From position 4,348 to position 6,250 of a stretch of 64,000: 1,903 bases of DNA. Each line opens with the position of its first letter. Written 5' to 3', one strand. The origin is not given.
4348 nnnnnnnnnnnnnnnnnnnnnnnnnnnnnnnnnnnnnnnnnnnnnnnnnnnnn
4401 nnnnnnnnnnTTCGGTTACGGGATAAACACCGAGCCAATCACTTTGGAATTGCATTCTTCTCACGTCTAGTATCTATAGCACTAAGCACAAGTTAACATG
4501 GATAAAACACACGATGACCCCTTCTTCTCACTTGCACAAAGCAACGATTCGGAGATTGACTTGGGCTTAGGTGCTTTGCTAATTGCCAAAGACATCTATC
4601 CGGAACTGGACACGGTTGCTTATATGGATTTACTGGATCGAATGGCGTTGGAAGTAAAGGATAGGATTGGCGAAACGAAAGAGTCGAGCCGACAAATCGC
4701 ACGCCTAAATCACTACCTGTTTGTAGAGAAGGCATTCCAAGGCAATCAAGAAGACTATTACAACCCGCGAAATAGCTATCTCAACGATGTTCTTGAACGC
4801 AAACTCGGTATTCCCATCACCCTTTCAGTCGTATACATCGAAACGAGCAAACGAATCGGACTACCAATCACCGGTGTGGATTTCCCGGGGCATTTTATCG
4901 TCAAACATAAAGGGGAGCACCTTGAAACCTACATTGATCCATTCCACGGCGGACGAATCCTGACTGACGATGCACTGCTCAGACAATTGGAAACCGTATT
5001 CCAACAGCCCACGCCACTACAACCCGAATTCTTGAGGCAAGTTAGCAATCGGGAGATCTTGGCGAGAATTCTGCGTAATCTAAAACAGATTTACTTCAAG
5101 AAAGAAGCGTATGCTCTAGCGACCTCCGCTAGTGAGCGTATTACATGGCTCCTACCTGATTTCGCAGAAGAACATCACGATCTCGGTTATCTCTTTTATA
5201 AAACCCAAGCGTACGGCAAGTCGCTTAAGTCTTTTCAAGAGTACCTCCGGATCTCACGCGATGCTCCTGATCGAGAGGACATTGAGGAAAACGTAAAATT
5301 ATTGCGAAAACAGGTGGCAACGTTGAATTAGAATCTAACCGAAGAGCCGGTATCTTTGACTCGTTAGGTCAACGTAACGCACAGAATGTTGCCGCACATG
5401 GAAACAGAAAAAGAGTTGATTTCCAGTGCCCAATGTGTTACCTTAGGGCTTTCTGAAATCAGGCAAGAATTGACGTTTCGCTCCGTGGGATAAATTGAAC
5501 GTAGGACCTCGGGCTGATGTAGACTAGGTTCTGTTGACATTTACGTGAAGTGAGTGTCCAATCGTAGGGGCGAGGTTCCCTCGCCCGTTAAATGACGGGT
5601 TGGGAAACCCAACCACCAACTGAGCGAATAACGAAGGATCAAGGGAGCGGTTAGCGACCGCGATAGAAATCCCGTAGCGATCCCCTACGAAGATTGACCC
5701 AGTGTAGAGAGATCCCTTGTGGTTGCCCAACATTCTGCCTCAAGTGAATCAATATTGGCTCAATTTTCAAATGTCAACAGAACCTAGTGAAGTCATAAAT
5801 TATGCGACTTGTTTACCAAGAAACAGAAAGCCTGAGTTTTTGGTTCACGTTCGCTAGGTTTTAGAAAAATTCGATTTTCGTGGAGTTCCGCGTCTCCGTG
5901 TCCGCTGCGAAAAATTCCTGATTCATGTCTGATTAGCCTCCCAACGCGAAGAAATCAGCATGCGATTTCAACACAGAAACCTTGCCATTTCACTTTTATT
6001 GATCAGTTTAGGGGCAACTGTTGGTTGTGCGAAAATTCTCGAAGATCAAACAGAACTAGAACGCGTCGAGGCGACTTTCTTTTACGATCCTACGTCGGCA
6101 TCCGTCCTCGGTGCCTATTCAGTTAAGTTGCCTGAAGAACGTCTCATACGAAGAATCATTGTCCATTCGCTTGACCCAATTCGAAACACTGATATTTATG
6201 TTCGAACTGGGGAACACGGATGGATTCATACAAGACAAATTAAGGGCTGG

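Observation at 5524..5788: Two copies of a hairpin-rich element of about 260 bp sharing a conserved core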

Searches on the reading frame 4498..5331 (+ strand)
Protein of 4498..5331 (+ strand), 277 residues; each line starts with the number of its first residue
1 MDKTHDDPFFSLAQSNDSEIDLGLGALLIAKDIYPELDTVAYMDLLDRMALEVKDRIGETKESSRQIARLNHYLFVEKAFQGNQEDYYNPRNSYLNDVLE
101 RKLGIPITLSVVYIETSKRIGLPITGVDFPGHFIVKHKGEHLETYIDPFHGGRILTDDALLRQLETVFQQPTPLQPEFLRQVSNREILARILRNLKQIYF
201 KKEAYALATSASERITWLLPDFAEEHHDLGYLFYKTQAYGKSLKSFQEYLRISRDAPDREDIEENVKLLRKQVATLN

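Call 12: search_protein_families(library=pfam, proteins=[window:4498-5331:+], max_evalue=0.01)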
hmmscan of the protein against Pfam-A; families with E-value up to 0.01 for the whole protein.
window:4498-5331:+ (277 aa): 2 families
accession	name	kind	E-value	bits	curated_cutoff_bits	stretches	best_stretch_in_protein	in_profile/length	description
PF13369.12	Transglut_core2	-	5.9e-51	172.4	23.5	1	43-193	4-155/155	Transglutaminase-like superfamily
PF13371.12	TPR_9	-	5.2e-11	42.8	35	1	195-264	1-70/73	Tetratricopeptide repeat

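Call 72: find_homologous_proteins(query=window:4498-5331:+, max_evalue=1e-30)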
Query window:4498-5331:+ (277 aa): 6068 proteins with E <= 1e-30 among 8000 candidates; the best 120 are listed.
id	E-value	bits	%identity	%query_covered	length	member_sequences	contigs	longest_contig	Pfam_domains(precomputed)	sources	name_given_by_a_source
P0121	2.5e-180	616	100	100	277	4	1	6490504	PF13369.13,PF13371.13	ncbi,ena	-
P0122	1.1e-158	545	88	100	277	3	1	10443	PF13369.13,PF13371.13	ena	-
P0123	9.5e-156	535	88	100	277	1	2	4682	PF13369.13,PF13371.13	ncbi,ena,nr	ncbi:MAG: transglutaminase-like domain-containing protein [Candidatus Poribacteria bacterium]|nr:tra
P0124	7.7e-152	523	84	100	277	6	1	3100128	PF13369.13,PF13371.13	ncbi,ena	-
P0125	2.5e-151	521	84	100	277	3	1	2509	PF13369.13,PF13371.13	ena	-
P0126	4.0e-151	520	84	100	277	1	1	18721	PF13369.13,PF13371.13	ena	-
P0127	4.5e-151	520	84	100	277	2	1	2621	PF13369.13,PF13371.13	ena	-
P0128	3.9e-150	517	84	100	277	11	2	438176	PF13369.13,PF13371.13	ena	-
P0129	1.3e-148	512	82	100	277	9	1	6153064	PF13369.13,PF13371.13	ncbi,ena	-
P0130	7.7e-148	509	83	100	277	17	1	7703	PF13369.13,PF13371.13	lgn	-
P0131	2.4e-147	508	83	100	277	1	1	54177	PF13369.13,PF13371.13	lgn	-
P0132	3.9e-146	504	81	100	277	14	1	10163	PF13369.13,PF13371.13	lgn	-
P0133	3.3e-141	488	78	100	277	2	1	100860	PF13369.13,PF13371.13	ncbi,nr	ncbi:MAG: transglutaminase-like domain-containing protein [Candidatus Poribacteria bacterium]|nr:tra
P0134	1.7e-139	482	82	96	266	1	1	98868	PF13369.13,PF13371.13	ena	-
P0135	9.4e-139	480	78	100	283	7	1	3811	PF13369.13,PF13371.13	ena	-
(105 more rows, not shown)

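Call 74: find_encoding_contigs(protein=P0122, flank=2500, max_places=1)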
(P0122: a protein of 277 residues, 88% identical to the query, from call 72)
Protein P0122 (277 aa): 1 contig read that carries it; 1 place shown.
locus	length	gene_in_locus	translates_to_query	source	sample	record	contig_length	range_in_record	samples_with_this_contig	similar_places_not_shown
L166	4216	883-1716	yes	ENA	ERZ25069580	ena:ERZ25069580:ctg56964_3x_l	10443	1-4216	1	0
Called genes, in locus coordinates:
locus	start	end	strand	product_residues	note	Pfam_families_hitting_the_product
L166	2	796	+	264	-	?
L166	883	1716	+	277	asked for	PF13369:Transglut_core2, PF13371:TPR_9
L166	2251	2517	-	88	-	-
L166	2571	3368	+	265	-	-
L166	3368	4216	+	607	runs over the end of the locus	PF00890:FAD_binding_2, PF01266:DAO (faint), PF03486:HI0933_like (faint), PF07992:Pyr_redox_2 (faint), PF02910:Succ_DH_flav_C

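Call 75: find_encoding_contigs(protein=P0124, flank=2500, max_places=1)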
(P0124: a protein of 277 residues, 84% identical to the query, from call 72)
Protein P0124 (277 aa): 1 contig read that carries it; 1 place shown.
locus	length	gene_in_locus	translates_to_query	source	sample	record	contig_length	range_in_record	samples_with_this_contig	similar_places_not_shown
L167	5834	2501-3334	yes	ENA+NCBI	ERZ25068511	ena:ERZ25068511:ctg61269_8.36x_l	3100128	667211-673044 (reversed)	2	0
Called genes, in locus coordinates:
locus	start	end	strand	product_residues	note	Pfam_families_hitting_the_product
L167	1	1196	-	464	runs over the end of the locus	PF00206:Lyase_1, PF10415:FumaraseC_C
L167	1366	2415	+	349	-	PF00596:Aldolase_II (weak)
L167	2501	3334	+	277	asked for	PF13369:Transglut_core2, PF13371:TPR_9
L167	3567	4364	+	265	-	-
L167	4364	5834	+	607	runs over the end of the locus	PF00890:FAD_binding_2, PF01266:DAO (faint), PF03486:HI0933_like (faint), PF07992:Pyr_redox_2 (faint), PF02910:Succ_DH_flav_C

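Call 76: find_encoding_contigs(protein=P0129, flank=2500, max_places=1)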
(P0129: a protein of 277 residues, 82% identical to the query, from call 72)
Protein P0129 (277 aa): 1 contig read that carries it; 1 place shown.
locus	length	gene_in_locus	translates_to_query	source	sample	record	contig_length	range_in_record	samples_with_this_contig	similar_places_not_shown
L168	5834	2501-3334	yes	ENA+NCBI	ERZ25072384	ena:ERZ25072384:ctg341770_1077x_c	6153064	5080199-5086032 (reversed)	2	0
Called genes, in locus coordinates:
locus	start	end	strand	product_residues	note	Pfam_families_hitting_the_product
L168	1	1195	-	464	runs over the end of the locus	PF00206:Lyase_1, PF10415:FumaraseC_C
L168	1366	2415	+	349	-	PF00596:Aldolase_II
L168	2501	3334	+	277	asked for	PF13369:Transglut_core2, PF13371:TPR_9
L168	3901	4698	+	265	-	-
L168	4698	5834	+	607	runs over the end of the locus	PF00890:FAD_binding_2, PF01266:DAO (faint), PF03486:HI0933_like (faint), PF07992:Pyr_redox_2 (faint), PF02910:Succ_DH_flav_C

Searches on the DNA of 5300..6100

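Call 4: search_rna_families(source=window, start=5300, end=6100, threshold=evalue, max_evalue=10, show_alignments=3)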
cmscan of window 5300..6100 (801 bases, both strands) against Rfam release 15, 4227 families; matches with E-value up to 10: 1.
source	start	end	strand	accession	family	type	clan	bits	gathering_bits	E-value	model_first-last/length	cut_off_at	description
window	5489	5624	-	RF00513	Trp_leader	Cis-reg; leader;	-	16.7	41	1.8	1-100/100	no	Tryptophan operon leader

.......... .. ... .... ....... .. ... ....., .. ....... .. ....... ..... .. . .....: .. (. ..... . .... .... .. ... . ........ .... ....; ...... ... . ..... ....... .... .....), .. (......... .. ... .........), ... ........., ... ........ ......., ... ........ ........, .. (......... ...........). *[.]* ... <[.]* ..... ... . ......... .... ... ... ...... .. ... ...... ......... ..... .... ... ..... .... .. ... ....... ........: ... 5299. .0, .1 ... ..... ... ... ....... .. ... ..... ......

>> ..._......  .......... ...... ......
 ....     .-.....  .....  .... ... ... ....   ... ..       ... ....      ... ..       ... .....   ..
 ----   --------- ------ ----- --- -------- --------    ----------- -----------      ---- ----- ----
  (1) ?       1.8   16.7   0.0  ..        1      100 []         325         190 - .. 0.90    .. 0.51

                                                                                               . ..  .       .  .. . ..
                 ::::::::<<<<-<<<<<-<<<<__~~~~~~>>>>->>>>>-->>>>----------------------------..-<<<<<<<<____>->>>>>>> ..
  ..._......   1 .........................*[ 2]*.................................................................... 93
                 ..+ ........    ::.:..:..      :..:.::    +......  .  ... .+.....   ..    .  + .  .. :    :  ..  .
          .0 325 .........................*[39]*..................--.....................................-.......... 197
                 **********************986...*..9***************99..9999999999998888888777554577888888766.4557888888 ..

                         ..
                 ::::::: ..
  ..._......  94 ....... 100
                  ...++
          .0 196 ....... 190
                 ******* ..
